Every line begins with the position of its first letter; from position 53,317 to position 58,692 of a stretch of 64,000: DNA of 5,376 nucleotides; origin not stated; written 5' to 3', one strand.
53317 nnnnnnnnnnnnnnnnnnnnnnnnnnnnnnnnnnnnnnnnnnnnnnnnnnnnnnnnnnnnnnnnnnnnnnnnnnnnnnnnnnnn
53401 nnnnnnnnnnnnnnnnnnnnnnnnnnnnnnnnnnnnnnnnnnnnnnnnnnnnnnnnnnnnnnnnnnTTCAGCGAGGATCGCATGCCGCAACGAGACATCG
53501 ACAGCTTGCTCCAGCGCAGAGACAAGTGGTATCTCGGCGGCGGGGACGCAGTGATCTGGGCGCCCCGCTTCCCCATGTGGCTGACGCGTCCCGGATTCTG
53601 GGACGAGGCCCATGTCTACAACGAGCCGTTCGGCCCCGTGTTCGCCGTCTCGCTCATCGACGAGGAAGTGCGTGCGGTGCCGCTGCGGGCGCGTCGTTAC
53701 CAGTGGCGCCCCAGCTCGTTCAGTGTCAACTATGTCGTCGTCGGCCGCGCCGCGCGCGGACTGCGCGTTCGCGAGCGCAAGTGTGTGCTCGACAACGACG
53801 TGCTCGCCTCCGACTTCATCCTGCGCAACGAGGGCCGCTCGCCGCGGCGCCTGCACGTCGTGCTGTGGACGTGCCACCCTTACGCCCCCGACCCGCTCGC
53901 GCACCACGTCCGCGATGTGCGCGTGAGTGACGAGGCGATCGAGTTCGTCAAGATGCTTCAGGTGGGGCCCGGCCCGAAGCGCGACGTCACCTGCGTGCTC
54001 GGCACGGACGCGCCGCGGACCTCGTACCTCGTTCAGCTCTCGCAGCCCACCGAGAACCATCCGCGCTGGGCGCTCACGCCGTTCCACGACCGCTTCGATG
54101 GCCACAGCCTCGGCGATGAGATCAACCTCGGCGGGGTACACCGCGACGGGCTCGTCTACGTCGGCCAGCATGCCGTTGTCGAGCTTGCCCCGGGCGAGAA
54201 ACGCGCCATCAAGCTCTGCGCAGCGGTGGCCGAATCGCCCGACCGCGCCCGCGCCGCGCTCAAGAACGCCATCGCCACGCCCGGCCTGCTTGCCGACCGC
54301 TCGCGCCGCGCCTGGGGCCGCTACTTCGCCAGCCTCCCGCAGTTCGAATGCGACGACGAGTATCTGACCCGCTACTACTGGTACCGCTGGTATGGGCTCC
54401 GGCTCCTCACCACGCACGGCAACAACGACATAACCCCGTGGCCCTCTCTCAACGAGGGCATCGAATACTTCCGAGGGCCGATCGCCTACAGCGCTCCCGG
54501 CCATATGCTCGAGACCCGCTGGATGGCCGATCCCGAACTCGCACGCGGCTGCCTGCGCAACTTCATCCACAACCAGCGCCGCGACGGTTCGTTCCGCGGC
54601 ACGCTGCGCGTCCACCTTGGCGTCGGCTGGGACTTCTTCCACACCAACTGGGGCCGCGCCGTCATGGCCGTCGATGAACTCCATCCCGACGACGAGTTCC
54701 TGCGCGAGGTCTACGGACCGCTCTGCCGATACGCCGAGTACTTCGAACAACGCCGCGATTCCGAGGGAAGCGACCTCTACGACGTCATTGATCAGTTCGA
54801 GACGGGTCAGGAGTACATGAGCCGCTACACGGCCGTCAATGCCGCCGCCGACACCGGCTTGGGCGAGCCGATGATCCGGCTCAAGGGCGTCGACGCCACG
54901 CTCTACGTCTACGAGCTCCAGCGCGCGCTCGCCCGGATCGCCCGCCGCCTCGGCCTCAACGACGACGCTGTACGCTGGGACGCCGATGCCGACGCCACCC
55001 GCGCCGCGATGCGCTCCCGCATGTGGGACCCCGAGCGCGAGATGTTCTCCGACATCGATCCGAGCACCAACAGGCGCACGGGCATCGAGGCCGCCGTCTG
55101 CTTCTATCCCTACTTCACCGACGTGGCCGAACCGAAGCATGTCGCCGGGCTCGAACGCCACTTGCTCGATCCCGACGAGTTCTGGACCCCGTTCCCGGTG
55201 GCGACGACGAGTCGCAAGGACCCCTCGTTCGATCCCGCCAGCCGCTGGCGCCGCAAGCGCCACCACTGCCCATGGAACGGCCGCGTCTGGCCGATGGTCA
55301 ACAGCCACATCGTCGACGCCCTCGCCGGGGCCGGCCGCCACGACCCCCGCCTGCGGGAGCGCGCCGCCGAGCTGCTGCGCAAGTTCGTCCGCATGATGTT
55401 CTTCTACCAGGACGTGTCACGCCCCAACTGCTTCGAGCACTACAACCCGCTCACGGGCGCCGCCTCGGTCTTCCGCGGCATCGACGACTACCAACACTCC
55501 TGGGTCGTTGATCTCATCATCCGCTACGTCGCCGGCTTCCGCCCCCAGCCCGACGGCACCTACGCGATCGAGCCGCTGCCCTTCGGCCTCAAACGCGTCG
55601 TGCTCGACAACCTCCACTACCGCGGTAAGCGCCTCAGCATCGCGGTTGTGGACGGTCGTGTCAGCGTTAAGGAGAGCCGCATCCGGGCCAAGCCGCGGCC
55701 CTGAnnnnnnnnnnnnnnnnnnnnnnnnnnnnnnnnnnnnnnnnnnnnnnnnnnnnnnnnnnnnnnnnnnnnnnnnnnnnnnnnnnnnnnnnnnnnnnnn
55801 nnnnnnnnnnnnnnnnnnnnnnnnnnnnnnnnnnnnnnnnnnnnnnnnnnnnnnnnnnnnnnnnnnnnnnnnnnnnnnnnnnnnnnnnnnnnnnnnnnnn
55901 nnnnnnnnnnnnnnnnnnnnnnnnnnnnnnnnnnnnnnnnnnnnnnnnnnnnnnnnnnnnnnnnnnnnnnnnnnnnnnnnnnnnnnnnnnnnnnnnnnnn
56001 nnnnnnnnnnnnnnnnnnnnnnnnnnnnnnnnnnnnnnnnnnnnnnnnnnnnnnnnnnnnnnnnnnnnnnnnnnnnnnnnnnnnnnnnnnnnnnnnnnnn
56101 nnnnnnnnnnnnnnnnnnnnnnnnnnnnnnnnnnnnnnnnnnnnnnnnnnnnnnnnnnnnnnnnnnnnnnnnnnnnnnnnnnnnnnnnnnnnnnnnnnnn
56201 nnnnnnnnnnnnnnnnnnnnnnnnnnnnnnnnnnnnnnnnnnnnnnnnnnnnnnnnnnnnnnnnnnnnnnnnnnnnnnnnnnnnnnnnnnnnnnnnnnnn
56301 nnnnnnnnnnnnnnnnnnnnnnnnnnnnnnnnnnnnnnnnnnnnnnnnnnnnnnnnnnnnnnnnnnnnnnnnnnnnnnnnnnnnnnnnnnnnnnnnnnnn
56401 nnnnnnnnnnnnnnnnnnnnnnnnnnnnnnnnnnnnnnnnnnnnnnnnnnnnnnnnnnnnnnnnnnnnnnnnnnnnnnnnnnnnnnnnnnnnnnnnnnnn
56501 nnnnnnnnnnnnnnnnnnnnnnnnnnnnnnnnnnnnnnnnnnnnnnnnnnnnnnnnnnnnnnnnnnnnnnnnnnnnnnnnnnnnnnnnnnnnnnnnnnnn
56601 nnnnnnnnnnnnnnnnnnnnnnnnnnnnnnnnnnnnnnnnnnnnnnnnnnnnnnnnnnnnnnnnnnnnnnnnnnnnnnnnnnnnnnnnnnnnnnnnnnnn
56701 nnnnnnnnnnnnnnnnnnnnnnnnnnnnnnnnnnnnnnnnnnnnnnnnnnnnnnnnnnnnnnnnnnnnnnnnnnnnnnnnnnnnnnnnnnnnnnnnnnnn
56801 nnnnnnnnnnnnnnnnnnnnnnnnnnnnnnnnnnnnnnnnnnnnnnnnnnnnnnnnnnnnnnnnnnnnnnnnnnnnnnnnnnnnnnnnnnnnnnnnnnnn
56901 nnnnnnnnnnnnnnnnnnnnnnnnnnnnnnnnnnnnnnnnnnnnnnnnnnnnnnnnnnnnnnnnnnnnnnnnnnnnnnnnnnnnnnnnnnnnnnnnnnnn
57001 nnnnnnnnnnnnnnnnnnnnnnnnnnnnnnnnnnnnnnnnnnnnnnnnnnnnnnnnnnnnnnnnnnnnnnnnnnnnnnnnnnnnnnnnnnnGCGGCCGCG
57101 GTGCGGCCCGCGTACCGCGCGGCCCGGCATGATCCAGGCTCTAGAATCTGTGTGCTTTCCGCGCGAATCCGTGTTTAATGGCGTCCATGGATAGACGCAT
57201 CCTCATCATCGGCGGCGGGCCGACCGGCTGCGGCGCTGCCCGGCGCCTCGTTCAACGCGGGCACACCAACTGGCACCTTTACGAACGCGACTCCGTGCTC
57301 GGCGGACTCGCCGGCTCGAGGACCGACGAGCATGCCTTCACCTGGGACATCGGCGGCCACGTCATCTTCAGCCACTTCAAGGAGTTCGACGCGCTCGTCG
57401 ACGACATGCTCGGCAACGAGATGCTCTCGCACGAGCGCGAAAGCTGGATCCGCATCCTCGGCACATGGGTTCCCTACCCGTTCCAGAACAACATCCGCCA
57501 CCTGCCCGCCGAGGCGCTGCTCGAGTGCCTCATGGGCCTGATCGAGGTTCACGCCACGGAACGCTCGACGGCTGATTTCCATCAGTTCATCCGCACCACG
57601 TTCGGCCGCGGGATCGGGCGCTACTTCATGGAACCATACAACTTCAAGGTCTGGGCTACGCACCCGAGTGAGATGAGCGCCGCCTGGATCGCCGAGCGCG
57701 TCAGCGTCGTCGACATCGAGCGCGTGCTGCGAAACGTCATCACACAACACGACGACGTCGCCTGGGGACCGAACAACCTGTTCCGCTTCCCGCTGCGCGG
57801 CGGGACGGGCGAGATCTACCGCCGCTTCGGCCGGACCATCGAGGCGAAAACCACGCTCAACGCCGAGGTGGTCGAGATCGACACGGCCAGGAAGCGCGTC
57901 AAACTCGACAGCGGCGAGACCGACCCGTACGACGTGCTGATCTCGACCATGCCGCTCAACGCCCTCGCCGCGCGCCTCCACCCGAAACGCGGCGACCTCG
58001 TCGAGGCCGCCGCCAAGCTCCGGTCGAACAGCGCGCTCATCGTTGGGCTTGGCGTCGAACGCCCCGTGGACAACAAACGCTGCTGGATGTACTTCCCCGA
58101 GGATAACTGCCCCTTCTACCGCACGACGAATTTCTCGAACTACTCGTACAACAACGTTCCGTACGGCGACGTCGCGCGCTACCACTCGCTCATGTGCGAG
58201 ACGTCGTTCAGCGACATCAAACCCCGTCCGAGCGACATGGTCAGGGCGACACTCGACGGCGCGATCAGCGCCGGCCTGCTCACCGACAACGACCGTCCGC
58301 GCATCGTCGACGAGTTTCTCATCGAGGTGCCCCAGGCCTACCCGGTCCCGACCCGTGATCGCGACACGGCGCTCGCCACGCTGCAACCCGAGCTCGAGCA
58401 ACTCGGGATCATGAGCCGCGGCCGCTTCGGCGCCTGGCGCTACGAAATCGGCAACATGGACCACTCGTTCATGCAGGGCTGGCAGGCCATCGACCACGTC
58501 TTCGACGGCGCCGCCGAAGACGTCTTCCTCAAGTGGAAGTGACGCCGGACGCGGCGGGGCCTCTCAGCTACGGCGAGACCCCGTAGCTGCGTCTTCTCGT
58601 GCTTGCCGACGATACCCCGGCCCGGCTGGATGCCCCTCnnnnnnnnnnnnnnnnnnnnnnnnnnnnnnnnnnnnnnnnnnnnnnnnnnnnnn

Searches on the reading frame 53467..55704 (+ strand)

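Call 17: search_protein_families(library=pfam, proteins=[window:53467-55704:+], max_evalue=0.001)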
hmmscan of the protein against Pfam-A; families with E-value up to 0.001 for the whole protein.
window:53467-55704:+ (745 aa): 4 families
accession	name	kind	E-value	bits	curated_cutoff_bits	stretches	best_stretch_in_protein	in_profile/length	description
PF22422.2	MGH1-like_GH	-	1.5e-46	160.1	27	1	346-678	12-356/356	Mannosylglycerate hydrolase MGH1-like glycoside hydrolase domain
PF01204.24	Trehalase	-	5.4e-09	35.9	21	1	421-660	253-477/512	Trehalase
PF03200.22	Glyco_hydro_63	-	2.3e-06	27.1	22.4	1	546-667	351-474/492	Glycosyl hydrolase family 63 C-terminal domain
PF17389.8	Bac_rhamnosid6H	-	9.5e-05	22.3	24.5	1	356-524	62-218/339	Bacterial alpha-L-rhamnosidase 6 hairpin glycosidase domain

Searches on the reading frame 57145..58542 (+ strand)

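Call 67: search_protein_families(library=pfam, proteins=[window:57145-58542:+], max_evalue=0.00001)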
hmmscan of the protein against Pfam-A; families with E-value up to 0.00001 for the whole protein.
window:57145-58542:+ (465 aa): 2 families
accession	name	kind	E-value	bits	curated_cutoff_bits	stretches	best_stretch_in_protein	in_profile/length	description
PF01593.30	Amino_oxidase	-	4.5e-18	66.2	19.8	1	31-400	6-366/443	Flavin containing amine oxidoreductase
PF13450.12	NAD_binding_8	-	2.1e-09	37.9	21.9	1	21-85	1-65/68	NAD(P)-binding Rossmann-like domain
